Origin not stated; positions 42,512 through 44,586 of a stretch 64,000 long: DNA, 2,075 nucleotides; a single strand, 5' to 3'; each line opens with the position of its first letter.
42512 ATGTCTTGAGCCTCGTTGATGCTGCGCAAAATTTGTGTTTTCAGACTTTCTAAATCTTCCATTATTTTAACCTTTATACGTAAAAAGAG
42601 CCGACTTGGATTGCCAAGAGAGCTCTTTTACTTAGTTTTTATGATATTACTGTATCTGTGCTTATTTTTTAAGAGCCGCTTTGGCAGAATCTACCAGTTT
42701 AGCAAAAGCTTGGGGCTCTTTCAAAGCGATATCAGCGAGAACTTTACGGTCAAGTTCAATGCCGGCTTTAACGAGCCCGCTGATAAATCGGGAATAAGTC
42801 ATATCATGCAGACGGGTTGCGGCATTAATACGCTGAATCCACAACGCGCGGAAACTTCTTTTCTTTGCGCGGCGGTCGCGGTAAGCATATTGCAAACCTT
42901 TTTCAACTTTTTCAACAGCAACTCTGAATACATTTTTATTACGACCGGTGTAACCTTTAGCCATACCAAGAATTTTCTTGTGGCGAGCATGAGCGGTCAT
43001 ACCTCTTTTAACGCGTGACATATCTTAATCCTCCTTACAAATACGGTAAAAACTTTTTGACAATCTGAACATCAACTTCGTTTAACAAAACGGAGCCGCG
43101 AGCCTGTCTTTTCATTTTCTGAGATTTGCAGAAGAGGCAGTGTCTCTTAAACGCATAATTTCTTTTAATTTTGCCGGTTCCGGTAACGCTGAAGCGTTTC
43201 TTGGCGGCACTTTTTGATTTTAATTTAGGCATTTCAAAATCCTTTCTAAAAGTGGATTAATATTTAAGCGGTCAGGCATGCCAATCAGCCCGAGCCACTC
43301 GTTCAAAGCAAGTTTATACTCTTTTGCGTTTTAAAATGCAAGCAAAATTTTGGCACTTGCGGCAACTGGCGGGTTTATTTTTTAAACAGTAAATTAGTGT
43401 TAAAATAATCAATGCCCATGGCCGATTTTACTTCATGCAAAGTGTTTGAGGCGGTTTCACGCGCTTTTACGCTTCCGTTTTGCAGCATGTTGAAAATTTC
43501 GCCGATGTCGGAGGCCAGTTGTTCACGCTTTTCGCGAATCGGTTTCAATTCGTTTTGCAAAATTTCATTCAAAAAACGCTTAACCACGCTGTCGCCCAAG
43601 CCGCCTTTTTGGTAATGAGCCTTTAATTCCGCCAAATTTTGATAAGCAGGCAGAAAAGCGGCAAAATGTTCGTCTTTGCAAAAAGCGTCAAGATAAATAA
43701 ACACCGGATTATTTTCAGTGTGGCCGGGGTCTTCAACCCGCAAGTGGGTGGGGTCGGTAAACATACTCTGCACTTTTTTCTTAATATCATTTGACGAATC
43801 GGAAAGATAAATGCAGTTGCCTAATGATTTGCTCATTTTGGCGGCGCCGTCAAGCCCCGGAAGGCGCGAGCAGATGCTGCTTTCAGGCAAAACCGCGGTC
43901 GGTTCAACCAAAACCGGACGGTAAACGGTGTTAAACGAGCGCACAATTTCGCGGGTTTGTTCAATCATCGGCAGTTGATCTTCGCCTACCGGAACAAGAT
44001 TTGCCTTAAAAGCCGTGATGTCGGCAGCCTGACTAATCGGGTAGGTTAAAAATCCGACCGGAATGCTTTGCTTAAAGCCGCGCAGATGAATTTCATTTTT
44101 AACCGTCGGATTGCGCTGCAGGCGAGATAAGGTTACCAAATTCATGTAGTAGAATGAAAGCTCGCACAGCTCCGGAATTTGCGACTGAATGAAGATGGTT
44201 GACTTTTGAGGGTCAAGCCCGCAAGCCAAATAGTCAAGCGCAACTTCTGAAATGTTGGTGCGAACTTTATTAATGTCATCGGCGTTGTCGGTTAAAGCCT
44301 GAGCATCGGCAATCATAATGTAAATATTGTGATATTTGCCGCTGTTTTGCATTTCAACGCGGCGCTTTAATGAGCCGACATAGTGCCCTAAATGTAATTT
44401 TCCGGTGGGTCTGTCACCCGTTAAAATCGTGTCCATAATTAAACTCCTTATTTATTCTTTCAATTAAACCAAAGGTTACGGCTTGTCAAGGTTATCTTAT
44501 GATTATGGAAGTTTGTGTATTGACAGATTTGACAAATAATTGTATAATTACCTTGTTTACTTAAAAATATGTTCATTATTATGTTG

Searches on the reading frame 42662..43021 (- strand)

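Call 7: search_protein_families(library=pfam, proteins=[window:42662-43021:-], max_evalue=0.01)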
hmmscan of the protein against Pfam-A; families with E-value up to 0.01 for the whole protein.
window:42662-43021:- (119 aa): 1 family
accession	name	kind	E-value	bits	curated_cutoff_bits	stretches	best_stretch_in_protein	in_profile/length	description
PF00453.23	Ribosomal_L20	-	7.9e-47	158.3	30.8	1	3-109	1-107/107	Ribosomal protein L20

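Call 8: search_protein_families(library=ncbifam, proteins=[window:42662-43021:-], max_evalue=0.01)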
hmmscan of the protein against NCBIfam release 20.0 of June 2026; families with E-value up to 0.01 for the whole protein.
window:42662-43021:- (119 aa): 3 families
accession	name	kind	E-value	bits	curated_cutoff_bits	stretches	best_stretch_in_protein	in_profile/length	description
TIGR01032.1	rplT_bact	equivalog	8.2e-46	155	65.65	1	1-114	1-114/114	50S ribosomal protein L20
NF011109.0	PRK14537.1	equivalog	1.1e-35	123.4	187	1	1-118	1-118/232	50S ribosomal protein L20/unknown domain fusion protein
NF051450.1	50S_L20_sunset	exception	1.3e-33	117.1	375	1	1-117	1-117/219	50S ribosomal protein L20, sunset domain variant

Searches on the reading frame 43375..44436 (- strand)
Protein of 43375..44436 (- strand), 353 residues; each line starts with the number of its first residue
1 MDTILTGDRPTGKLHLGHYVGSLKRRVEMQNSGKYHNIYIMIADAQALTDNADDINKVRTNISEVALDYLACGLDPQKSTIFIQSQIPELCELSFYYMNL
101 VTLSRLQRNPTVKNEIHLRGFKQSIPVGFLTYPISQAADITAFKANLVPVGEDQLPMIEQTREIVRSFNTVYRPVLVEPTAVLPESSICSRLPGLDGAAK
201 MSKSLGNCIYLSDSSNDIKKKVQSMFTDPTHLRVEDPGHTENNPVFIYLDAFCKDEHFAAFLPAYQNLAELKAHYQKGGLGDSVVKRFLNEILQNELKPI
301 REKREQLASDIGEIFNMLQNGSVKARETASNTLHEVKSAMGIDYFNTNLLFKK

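Call 7: search_protein_families(library=pfam, proteins=[window:43375-44436:-], max_evalue=0.01)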
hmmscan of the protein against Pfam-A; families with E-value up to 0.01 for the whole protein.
window:43375-44436:- (353 aa): 1 family
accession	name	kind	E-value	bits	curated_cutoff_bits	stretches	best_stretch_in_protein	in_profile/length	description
PF00579.31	tRNA-synt_1b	-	6.5e-57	193.5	21.1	1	3-295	7-289/292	tRNA synthetases class I (W and Y)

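Call 8: search_protein_families(library=ncbifam, proteins=[window:43375-44436:-], max_evalue=0.01)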
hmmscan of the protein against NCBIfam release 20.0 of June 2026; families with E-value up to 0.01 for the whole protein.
window:43375-44436:- (353 aa): 11 families
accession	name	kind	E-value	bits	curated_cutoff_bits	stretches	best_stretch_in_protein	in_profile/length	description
NF008922.0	PRK12283.1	equivalog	9.1e-77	258.6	572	2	2-172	4-171/400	tryptophan--tRNA ligase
TIGR00233.1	trpS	equivalog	3.3e-74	250.1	176.75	1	3-342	4-328/328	tryptophan--tRNA ligase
NF009207.0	PRK12556.1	equivalog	2.2e-60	204.2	479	1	3-343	5-332/332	tryptophan--tRNA ligase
NF008923.0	PRK12284.1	equivalog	3.4e-56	190.9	597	1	3-347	4-336/431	tryptophan--tRNA ligase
NF008925.0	PRK12285.1-2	equivalog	2.4e-25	89.3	451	1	3-314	64-360/365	tryptophan--tRNA ligase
NF008927.0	PRK12285.1-4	equivalog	1.3e-23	83.7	478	1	3-313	75-368/385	tryptophan--tRNA ligase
NF006330.0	PRK08560.1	equivalog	9.2e-23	80.8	220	1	7-306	38-330/342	tyrosine--tRNA ligase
NF008924.0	PRK12285.1-1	equivalog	1.9e-16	60.3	644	1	5-311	77-362/381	tryptophan--tRNA ligase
NF008926.0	PRK12285.1-3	equivalog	2.1e-14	53.3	320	1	4-169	68-229/429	tryptophan--tRNA ligase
TIGR00234.1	tyrS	equivalog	8.8e-11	41.5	113.8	1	6-224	40-256/406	tyrosine--tRNA ligase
NF008928.0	PRK12285.1-5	equivalog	7.5e-09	34.6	891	1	4-165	95-249/530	tryptophan--tRNA ligase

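Call 14: find_encoding_contigs(protein=window:43375-44436:-, flank=6000, max_places=6)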
Protein window:43375-44436:- (353 aa): 23 contigs read that carry it; 6 places shown.
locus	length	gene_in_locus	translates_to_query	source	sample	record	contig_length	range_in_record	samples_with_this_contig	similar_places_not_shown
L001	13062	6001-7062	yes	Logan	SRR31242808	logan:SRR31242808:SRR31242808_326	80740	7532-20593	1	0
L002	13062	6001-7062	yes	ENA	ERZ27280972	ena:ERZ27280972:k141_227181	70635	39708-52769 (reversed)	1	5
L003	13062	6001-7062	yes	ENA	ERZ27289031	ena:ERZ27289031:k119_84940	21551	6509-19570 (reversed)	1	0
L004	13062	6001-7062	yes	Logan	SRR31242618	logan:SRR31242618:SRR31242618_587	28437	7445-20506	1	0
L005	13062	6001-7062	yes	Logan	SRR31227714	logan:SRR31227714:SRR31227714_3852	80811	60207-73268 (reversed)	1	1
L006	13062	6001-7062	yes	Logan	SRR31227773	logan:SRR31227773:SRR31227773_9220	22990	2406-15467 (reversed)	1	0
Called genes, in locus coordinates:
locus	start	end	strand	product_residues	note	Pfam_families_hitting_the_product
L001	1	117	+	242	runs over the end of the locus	PF10858:DUF2659, PF09976:TPR_21, PF13424:TPR_12 (faint), PF13428:TPR_14 (faint), PF13432:TPR_16 (faint), PF14559:TPR_19 (weak)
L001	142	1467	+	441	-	PF01011:PQQ (faint), PF25293:Beta-prop_EMC1_N (faint), PF13360:PQQ_2, PF23727:Beta-prop_FAM234A_B (faint), PF13570:Beta-prop_ACSF4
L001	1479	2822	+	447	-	PF00025:Arf (faint), PF01926:MMR_HSR1, PF02421:FeoB_N, PF00009:GTP_EFTU, PF02421:FeoB_N, PF04548:AIG1, PF01926:MMR_HSR1, PF14714:KH_dom-like, +6 more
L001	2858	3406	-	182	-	-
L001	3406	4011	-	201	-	-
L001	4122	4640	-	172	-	-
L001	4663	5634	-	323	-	-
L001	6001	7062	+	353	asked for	PF00579:tRNA-synt_1b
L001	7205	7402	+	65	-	PF01632:Ribosomal_L35p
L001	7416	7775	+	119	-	PF00453:Ribosomal_L20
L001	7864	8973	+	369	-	PF02912:Phe_tRNA-synt_N, PF01409:tRNA-synt_2d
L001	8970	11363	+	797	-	PF01588:tRNA_bind, PF03483:B3_4, PF03484:B5, PF17759:tRNA_synthFbeta, PF03147:FDX-ACB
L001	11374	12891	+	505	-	PF00587:tRNA-synt_2b, PF03129:HGTP_anticodon, PF09180:ProRS-C_1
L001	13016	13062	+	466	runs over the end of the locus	PF01637:ATPase_2, PF13173:AAA_14, PF13401:AAA_22 (weak), PF03008:DUF234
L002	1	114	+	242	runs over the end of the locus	PF10858:DUF2659, PF09976:TPR_21, PF13428:TPR_14 (faint), PF14559:TPR_19 (faint)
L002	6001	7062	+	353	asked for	PF00579:tRNA-synt_1b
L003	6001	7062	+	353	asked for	PF00579:tRNA-synt_1b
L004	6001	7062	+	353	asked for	PF00579:tRNA-synt_1b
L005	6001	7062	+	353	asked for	PF00579:tRNA-synt_1b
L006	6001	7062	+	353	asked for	PF00579:tRNA-synt_1b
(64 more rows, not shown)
